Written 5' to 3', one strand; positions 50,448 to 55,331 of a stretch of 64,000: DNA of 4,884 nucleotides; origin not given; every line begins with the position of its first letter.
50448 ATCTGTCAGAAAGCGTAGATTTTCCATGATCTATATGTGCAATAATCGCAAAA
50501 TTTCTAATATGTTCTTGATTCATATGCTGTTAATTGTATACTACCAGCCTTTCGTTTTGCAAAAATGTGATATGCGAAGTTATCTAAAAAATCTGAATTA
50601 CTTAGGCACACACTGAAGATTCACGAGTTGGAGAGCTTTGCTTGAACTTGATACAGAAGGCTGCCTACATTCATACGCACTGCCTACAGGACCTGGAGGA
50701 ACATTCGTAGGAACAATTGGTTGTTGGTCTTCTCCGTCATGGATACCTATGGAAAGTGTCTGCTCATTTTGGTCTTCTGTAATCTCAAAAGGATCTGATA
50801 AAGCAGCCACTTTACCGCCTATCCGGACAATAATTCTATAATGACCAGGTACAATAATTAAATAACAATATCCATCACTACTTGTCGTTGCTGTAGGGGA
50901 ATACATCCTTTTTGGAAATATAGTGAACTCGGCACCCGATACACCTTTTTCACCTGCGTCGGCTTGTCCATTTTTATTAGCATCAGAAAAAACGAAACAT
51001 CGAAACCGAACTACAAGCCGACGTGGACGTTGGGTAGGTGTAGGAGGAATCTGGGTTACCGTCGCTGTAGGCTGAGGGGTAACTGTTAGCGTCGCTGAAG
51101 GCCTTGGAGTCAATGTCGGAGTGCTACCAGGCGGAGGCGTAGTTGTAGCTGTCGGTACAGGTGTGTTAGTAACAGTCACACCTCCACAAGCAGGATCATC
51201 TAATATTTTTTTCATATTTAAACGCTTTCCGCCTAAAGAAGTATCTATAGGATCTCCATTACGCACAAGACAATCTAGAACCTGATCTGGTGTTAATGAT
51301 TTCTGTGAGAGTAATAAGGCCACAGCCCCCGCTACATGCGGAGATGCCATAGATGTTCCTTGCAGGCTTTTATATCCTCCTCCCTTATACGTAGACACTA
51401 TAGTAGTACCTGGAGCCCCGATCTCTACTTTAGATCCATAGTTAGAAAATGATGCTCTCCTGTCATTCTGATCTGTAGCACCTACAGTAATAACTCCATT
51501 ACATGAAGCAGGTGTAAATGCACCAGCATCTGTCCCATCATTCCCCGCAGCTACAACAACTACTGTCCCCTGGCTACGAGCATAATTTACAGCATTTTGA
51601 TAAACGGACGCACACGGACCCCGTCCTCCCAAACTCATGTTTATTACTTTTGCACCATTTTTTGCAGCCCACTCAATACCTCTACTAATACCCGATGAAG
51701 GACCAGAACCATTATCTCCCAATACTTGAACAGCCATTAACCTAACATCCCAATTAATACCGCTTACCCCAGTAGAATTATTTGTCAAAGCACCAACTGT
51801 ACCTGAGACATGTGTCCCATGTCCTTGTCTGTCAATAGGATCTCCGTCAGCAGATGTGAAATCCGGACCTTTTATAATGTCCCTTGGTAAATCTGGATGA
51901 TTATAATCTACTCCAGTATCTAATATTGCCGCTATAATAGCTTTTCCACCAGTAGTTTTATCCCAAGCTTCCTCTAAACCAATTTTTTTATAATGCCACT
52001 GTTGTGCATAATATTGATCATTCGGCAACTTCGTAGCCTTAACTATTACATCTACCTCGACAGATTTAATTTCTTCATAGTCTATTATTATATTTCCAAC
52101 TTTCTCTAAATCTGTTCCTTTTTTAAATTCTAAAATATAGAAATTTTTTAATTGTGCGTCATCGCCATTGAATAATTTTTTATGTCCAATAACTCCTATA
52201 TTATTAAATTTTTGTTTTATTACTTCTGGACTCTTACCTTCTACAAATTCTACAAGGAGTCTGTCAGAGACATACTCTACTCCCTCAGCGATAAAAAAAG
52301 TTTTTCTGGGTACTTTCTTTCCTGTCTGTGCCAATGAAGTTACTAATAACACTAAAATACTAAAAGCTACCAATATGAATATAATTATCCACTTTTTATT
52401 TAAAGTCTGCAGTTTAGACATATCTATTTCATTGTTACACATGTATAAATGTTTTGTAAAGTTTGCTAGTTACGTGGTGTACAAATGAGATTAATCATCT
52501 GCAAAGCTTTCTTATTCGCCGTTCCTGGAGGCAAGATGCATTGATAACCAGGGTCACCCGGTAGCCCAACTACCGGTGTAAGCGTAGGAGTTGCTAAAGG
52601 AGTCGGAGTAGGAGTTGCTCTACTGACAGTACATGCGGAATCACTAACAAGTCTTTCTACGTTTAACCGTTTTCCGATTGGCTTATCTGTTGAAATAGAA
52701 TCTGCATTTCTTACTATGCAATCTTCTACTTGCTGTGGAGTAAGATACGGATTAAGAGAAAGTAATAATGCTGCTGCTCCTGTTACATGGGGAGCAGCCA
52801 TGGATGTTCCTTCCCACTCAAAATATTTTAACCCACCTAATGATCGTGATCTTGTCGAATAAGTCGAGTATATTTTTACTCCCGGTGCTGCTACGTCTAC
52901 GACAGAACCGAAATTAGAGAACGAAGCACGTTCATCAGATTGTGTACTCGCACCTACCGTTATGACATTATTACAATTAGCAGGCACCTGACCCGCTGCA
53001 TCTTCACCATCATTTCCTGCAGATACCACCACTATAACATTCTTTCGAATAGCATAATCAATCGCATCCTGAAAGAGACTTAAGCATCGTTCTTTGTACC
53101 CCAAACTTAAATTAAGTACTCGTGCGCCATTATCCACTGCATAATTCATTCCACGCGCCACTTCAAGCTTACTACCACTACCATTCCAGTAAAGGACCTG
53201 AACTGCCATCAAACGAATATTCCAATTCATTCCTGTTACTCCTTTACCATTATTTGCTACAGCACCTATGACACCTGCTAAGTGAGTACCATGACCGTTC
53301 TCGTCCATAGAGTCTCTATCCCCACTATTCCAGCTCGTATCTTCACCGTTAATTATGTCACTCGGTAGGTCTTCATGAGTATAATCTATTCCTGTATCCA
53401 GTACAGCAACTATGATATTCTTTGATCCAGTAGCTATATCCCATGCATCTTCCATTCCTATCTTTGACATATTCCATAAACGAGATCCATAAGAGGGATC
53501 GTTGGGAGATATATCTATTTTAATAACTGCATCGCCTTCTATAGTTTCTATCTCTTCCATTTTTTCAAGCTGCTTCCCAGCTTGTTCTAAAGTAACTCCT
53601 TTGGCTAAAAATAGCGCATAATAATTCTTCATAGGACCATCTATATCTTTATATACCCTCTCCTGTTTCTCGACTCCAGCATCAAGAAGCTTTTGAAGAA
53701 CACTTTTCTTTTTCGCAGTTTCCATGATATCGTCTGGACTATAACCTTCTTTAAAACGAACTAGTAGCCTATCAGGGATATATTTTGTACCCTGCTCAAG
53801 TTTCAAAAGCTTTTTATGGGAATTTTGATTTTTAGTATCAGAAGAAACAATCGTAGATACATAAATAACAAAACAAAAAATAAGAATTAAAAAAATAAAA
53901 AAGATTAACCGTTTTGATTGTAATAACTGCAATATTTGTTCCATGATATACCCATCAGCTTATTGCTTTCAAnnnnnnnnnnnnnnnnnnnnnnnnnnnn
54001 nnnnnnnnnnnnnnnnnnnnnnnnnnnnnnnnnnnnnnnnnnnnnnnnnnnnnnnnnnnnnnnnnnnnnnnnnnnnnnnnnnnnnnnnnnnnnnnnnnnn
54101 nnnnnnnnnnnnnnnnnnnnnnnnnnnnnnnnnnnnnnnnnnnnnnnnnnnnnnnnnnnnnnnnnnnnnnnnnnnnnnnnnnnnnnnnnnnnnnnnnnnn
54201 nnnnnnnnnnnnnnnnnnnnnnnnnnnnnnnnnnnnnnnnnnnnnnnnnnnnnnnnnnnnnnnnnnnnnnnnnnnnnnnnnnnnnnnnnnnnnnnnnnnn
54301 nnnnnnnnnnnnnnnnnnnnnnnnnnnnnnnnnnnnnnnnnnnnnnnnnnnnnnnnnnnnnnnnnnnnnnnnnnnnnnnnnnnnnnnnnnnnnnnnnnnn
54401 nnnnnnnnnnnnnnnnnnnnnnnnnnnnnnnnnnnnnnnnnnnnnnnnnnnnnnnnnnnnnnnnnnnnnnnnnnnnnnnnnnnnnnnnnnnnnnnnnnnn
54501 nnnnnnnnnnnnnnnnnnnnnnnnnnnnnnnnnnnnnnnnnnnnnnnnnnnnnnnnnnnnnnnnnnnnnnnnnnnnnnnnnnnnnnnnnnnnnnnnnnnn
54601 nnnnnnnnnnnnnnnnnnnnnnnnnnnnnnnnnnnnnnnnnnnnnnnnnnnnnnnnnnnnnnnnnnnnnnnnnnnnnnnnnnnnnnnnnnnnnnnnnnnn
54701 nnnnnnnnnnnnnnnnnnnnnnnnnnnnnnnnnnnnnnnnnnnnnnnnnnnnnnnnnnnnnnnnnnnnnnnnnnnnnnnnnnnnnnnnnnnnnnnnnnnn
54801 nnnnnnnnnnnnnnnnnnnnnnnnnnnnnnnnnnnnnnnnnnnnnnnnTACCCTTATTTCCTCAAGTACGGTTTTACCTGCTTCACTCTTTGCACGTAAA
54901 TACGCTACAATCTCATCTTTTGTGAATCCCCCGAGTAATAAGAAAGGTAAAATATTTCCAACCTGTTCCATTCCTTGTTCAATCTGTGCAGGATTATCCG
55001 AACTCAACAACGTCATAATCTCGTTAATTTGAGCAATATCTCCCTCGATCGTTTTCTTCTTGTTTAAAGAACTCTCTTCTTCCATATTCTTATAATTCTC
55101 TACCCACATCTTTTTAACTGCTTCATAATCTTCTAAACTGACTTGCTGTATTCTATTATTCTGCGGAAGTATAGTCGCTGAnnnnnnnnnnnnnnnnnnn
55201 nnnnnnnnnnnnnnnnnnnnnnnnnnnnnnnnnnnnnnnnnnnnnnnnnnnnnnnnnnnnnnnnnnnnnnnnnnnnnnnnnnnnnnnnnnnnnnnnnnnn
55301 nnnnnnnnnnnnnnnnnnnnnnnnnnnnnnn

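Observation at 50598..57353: Operon of a 1126-aa polytopic membrane/repeat protein with two paralogous S8 subtilisin proteases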

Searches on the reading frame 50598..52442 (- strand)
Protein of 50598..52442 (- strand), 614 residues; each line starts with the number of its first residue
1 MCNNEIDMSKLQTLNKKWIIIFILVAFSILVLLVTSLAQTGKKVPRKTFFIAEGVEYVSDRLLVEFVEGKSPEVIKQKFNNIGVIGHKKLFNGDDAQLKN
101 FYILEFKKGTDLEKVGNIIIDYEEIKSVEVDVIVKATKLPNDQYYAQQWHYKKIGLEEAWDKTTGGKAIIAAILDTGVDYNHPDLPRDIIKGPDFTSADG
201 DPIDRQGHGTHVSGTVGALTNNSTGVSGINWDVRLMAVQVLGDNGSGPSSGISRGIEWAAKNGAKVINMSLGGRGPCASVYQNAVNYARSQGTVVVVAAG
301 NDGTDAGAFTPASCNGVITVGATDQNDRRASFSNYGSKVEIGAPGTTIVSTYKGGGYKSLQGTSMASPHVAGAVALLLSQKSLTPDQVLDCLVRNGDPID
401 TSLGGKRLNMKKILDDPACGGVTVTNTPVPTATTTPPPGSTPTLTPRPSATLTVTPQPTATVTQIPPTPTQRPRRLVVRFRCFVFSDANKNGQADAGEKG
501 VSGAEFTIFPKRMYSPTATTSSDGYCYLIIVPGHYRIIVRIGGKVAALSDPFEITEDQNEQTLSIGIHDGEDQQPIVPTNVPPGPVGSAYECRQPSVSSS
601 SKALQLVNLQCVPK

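Call 3: search_protein_families(library=pfam, proteins=[window:50598-52442:-], max_evalue=1)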
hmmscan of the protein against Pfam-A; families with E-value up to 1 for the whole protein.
window:50598-52442:- (614 aa): 2 families
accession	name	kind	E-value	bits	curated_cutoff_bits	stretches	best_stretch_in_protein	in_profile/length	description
PF00082.27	Peptidase_S8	-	1.5e-56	192.2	21.8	1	166-395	1-272/288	Subtilase family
PF17210.9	SdrD_B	-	1.2e-07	32.3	29.7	1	483-541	6-66/112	SdrD B-like domain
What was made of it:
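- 50598..52442 (-): S8b, a 614-aa subtilisin. Order: TM anchor (52332-52388), catalytic domain (51258-51947), PT linker, SdrD_B Ig-like domain (50820-50996), C-terminal Cys motif (50601-50681). Pfam Peptidase_S8 E 1.5e-56 and SdrD_B E 1.2e-7 (call 3).
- Checked: Both downstream proteins are Peptidase_S8 (E 5e-65 and 1.5e-56, call 3).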

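Call 4: search_protein_families(library=ncbifam, proteins=[window:50598-52442:-], max_evalue=1)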
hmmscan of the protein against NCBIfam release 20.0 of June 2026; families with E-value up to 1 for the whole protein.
window:50598-52442:- (614 aa): 8 families
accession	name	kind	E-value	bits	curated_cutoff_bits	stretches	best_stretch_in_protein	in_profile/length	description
TIGR03921.1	T7SS_mycosin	equivalog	1.3e-50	172.6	278.75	1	156-395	3-262/353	type VII secretion-associated serine protease mycosin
NF033595.1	denti_PrtP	equivalog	5.8e-38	130.9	300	2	267-401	342-483/606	dentilisin complex serine proteinase subunit PrtP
TIGR03895.1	protease_PatA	subfamily_domain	4.6e-25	88.4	421.05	1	208-382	1-181/606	PatA/PatG family cyanobactin maturation protease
NF049966.1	QH_SP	equivalog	3.4e-19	69.1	165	1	172-393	3-208/219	subtilisin-like serine protease QhpE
NF040553.1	SGO_0316_fam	subfamily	5.6e-16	57.4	1400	3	204-304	356-466/1486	SGO_0316/SGO_0317 family LPXTG-anchored serine peptidase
NF051851.1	AtpSerPepEprS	equivalog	6.1e-13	47.7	1700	2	291-402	223-343/988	autotransporter serine peptidase EprS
NF040809.1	germ_prot_CspBA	exception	2.6e-11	41.9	1250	2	311-378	399-473/1099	bifunctional germination protease/germinant receptor pseudoprotease CspBA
NF040808.2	CspC_non_triad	exception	2e-06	26.6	675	2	331-378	451-498/556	bile acid germinant receptor pseudoprotease CspC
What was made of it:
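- Closest known: Type VII. Same: The best NCBIfam hit of both S8 proteins is T7SS_mycosin (call 4).
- Tried and rejected: Pfam and NCBIfam on the window protein gave only noise (calls 3, 4).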

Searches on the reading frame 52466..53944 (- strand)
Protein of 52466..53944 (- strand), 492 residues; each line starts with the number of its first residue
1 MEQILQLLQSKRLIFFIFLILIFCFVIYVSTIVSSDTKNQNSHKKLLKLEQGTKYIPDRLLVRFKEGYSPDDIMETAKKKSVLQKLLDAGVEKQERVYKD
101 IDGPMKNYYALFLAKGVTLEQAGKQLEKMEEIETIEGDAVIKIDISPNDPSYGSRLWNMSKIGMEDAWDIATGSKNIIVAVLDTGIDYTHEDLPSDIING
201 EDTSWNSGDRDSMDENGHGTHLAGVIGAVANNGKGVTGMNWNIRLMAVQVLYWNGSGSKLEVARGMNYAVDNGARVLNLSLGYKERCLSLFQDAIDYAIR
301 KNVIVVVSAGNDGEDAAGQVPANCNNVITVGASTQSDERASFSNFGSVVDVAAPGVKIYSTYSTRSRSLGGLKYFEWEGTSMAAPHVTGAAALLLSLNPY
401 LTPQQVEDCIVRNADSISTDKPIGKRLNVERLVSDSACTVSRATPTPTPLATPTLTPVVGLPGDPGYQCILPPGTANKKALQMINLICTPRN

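Call 3: search_protein_families(library=pfam, proteins=[window:52466-53944:-], max_evalue=1)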
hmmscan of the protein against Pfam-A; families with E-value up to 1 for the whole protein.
window:52466-53944:- (492 aa): 4 families
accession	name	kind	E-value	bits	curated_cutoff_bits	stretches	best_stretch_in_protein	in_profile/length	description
PF00082.27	Peptidase_S8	-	5.2e-65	220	21.8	1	175-415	2-274/288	Subtilase family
PF22148.1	Fervidolysin_NPro-like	-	0.017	15.9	21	1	47-136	7-79/81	Fervidolysin N-terminal prodomain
PF13800.11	Sigma_reg_N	-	0.037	14.7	26.3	0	3-46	2-46/91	Sigma factor regulator N-terminal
PF25184.1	YxzE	-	0.094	14.2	40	1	14-45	3-34/65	YxzE-like putative bacteriocin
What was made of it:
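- On Inhibitor_I9 propeptide: S8a has only a weak Fervidolysin_NPro-like hit, E 0.017 (call 3).
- Checked: The ~100-aa region between anchor and catalytic domain is conserved between the paralogues, but only S8a has a weak Fervidolysin-prodomain hit (E 0.017, call 3).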

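Call 4: search_protein_families(library=ncbifam, proteins=[window:52466-53944:-], max_evalue=1)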
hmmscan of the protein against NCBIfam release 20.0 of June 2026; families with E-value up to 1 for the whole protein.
window:52466-53944:- (492 aa): 11 families
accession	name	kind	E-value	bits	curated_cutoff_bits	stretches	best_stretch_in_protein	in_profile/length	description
TIGR03921.1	T7SS_mycosin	equivalog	1.8e-54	185.2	278.75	1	164-419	3-268/353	type VII secretion-associated serine protease mycosin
NF033595.1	denti_PrtP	equivalog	9.7e-40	136.8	300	2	277-431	342-495/606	dentilisin complex serine proteinase subunit PrtP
TIGR03895.1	protease_PatA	subfamily_domain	1.4e-23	83.5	421.05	1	218-415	1-201/606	PatA/PatG family cyanobactin maturation protease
NF049966.1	QH_SP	equivalog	3.5e-17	62.5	165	1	179-414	2-211/219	subtilisin-like serine protease QhpE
NF040809.1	germ_prot_CspBA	exception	6.9e-10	37.2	1250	3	320-396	398-474/1099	bifunctional germination protease/germinant receptor pseudoprotease CspBA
NF051851.1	AtpSerPepEprS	equivalog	3.7e-09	35.2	1700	1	157-414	49-337/988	autotransporter serine peptidase EprS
NF040553.1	SGO_0316_fam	subfamily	1e-08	33.4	1400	3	350-422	670-737/1486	SGO_0316/SGO_0317 family LPXTG-anchored serine peptidase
NF042956.1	IteS_antiphage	equivalog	8.7e-06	24.3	900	1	158-323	237-405/747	S8 family anti-phage peptidase IteS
NF033865.1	fusolisin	equivalog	0.0062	14.6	999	1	330-420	297-385/1006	fusolisin family autotransporter serine protease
NF040808.2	CspC_non_triad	exception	0.0075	14.7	675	1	167-193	88-114/556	bile acid germinant receptor pseudoprotease CspC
NF041428.1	TrsH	subfamily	0.028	14.5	150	1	19-100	5-86/149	TrsH/TraH family protein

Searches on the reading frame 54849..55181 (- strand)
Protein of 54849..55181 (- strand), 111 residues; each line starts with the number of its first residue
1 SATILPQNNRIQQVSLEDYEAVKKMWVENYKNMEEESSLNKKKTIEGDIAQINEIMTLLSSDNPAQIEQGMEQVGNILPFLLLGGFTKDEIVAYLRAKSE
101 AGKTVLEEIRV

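Call 101: search_protein_representatives(protein=window:54849-55181:-)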
Query: 111 residues. Proteins with E-value up to 0.001 (for the whole library): 306; up to 1e-10: 220; up to 1e-30: 51. The best 150 are listed.
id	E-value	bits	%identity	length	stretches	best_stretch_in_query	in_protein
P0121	4.3e-148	498.4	52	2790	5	2-109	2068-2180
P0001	8.2e-92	318.0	76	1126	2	1-111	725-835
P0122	1.1e-90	314.4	53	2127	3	3-109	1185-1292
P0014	4.4e-89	309.2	54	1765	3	4-108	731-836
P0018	1.2e-87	304.6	53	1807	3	4-109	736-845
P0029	4.5e-87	302.8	54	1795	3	3-109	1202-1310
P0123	6.6e-87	302.2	52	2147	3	3-109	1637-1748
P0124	5.6e-84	292.8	45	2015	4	2-109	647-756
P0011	7.7e-79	276.4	52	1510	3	5-109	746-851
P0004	2.7e-75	265.0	48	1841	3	3-109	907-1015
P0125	2.8e-71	252.1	48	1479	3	7-109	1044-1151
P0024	3.1e-67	239.2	47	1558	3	5-107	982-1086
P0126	7.0e-66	234.8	58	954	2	3-109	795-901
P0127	1.1e-61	221.3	55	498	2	1-109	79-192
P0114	7.2e-60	215.5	51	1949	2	4-109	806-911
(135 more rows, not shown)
